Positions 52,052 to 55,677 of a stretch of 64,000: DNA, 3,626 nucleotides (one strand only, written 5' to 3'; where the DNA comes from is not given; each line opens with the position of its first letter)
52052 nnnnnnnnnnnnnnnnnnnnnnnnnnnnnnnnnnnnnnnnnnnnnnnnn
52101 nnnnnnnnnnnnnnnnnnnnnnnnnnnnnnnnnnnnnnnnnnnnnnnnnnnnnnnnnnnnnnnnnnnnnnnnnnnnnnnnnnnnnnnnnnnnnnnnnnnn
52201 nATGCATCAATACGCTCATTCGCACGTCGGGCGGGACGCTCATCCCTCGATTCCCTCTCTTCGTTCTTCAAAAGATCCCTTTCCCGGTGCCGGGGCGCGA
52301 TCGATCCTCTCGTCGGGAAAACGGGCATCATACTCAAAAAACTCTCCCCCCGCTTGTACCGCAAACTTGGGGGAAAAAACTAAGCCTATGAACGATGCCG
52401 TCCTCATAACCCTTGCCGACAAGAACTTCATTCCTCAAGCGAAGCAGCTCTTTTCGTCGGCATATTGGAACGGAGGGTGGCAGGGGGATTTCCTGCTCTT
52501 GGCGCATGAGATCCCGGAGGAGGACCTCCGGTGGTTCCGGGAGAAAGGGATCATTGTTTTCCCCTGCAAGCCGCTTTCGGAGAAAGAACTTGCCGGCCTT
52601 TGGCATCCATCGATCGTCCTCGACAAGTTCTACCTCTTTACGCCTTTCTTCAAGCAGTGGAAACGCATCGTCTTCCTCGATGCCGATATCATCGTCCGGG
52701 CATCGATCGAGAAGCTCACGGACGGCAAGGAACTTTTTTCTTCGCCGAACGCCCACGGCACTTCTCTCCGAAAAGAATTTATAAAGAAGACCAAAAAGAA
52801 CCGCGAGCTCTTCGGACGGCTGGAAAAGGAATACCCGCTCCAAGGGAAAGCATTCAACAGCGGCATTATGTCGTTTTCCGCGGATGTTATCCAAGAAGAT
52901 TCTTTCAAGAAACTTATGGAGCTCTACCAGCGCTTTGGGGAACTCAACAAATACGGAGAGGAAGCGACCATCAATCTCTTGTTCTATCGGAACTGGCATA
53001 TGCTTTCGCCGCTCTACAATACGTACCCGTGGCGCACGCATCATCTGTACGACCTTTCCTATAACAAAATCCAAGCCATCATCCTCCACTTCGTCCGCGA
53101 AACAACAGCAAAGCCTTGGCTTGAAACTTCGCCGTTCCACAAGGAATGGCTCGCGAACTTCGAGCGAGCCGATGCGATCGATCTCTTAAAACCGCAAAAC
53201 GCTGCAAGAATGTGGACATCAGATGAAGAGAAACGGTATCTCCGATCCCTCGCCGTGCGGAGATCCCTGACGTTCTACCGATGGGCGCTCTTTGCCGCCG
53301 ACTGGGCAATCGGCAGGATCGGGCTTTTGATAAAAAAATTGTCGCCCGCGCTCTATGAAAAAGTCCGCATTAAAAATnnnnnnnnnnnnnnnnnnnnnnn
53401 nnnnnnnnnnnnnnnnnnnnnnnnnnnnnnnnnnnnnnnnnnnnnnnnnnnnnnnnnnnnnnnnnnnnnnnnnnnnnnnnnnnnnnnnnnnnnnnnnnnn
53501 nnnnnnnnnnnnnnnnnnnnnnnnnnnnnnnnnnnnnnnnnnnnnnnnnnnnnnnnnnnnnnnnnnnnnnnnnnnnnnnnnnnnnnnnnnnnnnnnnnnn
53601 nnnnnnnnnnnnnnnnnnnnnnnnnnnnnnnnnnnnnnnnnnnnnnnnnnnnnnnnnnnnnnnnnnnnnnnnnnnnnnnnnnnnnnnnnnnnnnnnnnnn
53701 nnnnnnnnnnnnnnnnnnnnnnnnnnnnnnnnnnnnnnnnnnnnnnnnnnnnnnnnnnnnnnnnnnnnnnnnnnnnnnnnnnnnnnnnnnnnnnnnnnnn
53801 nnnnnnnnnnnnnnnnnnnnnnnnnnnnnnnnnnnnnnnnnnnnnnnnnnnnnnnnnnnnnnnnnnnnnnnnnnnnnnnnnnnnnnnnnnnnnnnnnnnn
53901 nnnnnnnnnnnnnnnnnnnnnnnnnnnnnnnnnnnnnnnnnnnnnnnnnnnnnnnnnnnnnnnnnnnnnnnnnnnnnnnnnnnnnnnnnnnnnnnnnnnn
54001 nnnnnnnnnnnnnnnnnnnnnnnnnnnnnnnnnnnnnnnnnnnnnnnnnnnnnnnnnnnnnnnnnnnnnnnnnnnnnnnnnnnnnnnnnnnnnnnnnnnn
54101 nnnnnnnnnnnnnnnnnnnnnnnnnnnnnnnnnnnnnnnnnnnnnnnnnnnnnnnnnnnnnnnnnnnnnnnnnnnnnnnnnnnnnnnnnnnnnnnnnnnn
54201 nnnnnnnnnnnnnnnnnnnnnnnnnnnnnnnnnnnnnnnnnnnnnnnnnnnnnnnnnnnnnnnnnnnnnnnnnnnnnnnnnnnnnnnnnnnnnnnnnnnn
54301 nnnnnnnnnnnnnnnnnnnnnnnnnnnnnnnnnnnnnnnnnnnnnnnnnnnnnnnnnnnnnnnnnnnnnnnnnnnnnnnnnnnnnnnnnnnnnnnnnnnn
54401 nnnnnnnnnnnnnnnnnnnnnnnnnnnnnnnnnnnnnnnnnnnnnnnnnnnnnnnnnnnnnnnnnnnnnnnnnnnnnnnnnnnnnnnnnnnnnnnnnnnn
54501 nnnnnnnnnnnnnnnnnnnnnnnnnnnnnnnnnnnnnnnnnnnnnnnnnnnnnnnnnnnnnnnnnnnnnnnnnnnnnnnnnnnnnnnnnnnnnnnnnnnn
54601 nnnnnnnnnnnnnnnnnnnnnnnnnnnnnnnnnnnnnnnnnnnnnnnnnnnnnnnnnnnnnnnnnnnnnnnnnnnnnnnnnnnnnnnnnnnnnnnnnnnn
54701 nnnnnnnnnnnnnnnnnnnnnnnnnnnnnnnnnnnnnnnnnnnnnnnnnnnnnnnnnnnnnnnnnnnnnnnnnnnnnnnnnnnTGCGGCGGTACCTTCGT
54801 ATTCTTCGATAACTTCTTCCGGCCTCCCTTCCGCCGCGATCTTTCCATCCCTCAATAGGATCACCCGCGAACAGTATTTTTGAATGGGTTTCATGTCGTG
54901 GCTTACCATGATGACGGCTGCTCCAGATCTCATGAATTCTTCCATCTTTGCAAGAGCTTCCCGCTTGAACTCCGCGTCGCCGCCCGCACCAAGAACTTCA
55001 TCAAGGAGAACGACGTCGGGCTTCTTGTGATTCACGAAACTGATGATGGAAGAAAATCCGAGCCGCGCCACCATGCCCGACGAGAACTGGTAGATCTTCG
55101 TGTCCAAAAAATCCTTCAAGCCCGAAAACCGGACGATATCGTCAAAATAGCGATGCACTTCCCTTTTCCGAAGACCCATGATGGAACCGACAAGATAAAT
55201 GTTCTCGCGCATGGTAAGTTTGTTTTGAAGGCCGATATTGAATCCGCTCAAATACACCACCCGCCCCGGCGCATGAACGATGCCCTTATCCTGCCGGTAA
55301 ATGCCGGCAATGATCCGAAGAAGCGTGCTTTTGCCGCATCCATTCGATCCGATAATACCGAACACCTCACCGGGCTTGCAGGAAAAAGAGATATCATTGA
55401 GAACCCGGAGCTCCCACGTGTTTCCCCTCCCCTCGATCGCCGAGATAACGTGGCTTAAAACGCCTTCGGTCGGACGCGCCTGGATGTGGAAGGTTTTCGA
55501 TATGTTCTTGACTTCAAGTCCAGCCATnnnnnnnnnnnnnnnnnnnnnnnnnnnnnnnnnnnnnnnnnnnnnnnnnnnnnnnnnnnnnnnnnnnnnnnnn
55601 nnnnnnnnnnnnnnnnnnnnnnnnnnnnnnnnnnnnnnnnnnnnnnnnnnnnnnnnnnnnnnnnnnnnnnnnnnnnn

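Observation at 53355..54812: GT2 glycosyltransferase fused to a DUF579 (plant glucuronoxylan O-methyltransferase-like) domain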

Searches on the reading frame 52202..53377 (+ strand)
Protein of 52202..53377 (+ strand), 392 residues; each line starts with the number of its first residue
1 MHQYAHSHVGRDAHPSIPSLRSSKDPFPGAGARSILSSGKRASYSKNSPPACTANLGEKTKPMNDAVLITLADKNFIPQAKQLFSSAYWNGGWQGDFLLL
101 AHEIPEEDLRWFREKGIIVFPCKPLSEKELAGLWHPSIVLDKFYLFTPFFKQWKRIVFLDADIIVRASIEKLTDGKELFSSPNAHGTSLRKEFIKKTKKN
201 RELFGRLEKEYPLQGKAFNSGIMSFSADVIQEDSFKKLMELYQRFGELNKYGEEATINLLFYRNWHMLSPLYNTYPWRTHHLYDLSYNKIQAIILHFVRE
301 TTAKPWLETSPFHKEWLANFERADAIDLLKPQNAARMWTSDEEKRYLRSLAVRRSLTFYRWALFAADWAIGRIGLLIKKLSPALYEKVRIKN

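Call 10: search_protein_families(library=pfam, proteins=[window:52202-53377:+], max_evalue=0.001)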
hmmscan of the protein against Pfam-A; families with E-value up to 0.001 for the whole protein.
window:52202-53377:+ (392 aa): 1 family
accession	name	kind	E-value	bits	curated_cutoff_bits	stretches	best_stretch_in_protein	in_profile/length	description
PF01501.26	Glyco_transf_8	-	1.4e-18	67.8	24.3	1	72-309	6-252/253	Glycosyl transferase family 8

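Call 70: search_protein_families(library=ncbifam, proteins=[window:52202-53377:+], max_evalue=0.00001)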
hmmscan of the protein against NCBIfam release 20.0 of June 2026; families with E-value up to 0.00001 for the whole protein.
window:52202-53377:+ (392 aa): 0 families

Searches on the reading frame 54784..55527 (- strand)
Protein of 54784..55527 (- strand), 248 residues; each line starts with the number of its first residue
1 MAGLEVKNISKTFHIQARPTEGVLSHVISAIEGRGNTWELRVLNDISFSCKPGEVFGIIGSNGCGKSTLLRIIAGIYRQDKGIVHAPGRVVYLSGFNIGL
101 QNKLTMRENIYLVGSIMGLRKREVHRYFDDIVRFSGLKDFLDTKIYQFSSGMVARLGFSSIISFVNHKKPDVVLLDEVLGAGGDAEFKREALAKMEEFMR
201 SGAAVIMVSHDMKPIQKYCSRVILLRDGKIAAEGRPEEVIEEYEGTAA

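Call 10: search_protein_families(library=pfam, proteins=[window:54784-55527:-], max_evalue=0.001)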
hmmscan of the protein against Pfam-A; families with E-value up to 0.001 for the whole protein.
window:54784-55527:- (248 aa): 2 families
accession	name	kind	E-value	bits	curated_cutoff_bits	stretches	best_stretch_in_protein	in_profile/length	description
PF00005.33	ABC_tran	-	1.7e-20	74.5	25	1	43-178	1-135/137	ABC transporter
PF13304.12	AAA_21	-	5e-06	27.2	27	0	56-76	2-22/304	AAA domain, putative AbiEii toxin, Type IV TA system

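Call 70: search_protein_families(library=ncbifam, proteins=[window:54784-55527:-], max_evalue=0.00001)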
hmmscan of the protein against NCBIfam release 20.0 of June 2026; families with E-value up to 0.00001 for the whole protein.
window:54784-55527:- (248 aa): 177 families (the best 25 are shown)
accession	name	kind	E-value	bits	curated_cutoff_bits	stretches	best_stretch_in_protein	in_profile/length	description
NF010065.0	PRK13545.1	equivalog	7.7e-42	143.7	538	1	42-244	39-235/549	teichoic acids export protein ATP-binding subunit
NF050108.1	galactan_ABC_ATP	equivalog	3.2e-40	137.8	400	1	23-246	24-243/244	galactan export ABC transporter ATP-binding subunit Wzt/RfbE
NF010066.0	PRK13546.1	equivalog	8e-40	136.9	320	1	5-244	6-235/264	teichoic acids export ABC transporter ATP-binding subunit TagH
TIGR01188.1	drrA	subfamily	4e-30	105.2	312.45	1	40-241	6-213/302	daunorubicin resistance ABC transporter, ATP-binding protein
TIGR04521.1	ECF_ATPase_2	equivalog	2.7e-29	102.1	330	2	105-244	101-237/279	energy-coupling factor transporter ATPase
NF010068.0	PRK13548.1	equivalog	1.1e-27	96.8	261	2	106-242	96-233/261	heme ABC transporter ATP-binding protein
NF010059.0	PRK13536.1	equivalog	4.6e-27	94.6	549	1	34-245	50-267/342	nodulation factor ABC transporter ATP-binding protein NodI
TIGR01288.1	nodI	equivalog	1.3e-25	90.1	424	1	42-245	19-228/303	nodulation factor ABC transporter ATP-binding protein NodI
NF010060.0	PRK13537.1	equivalog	8.6e-25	87.3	521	1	41-243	29-237/314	nodulation factor ABC transporter ATP-binding protein NodI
TIGR04520.1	ECF_ATPase_1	equivalog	5.4e-23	81.8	315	1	40-243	15-227/269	energy-coupling factor transporter ATPase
NF006987.0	PRK09452.1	equivalog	1.9e-22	79.5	482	1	41-242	31-238/378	spermidine/putrescine ABC transporter ATP-binding protein PotA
NF033858.1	ABC2_perm_RbbA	equivalog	5.2e-22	77.6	1050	1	27-243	266-488/909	ribosome-associated ATPase/putative transporter RbbA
NF002981.0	PRK03695.1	equivalog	7.4e-22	77.9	281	1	43-242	16-227/253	vitamin B12 ABC transporter ATP-binding protein BtuD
NF010170.0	PRK13651.1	equivalog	1e-21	77.2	432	1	105-242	122-255/308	cobalt transporter ATP-binding subunit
TIGR03740.1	galliderm_ABC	subfamily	2.3e-21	76.5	309.75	1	41-236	14-208/223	lantibiotic protection ABC transporter ATP-binding subunit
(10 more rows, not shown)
